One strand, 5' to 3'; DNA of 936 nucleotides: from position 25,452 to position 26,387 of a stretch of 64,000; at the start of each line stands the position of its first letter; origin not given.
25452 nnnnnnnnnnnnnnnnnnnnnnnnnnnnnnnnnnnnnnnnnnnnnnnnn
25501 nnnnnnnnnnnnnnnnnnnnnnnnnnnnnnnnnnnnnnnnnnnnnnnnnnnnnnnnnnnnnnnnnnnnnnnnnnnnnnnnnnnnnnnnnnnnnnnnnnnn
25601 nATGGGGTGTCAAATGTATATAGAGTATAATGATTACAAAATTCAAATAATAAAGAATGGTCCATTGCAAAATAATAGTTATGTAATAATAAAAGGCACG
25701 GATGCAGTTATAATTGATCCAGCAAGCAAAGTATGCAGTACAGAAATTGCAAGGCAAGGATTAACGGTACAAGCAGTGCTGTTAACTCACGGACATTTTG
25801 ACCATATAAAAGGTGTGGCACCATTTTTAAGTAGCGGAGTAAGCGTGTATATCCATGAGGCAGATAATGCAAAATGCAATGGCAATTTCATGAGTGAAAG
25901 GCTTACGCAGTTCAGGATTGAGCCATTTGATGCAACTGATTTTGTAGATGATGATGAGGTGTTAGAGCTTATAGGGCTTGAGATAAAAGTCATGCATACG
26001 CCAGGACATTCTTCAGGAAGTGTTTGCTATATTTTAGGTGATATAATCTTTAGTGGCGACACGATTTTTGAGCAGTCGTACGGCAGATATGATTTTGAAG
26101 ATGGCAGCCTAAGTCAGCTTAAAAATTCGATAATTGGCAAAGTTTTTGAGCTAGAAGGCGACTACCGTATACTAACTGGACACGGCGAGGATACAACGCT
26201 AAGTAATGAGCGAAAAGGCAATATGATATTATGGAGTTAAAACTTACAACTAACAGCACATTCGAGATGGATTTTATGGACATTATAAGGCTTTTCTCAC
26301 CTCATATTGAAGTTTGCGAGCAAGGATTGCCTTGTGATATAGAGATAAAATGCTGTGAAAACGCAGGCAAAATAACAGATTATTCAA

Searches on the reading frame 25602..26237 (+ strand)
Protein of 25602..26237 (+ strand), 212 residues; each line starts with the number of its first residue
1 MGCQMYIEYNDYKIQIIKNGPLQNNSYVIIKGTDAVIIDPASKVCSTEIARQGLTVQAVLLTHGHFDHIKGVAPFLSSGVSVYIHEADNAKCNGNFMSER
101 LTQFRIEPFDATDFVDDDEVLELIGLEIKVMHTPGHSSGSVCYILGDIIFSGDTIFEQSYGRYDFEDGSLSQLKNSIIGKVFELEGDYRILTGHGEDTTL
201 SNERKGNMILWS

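Call 26: search_protein_families(library=pfam, proteins=[window:25602-26237:+], max_evalue=0.001)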
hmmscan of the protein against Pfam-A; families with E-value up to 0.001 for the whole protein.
window:25602-26237:+ (212 aa): 3 families
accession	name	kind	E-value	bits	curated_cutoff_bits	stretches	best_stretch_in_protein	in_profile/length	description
PF00753.33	Lactamase_B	-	2.8e-27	96.4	22.7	1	20-194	2-196/196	Metallo-beta-lactamase superfamily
PF12706.13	Lactamase_B_2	-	2.6e-06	27.6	27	1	55-154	30-143/200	Beta-lactamase superfamily domain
PF13483.12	Lactamase_B_3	-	0.00066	20.1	24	1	23-70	6-51/160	Beta-lactamase superfamily domain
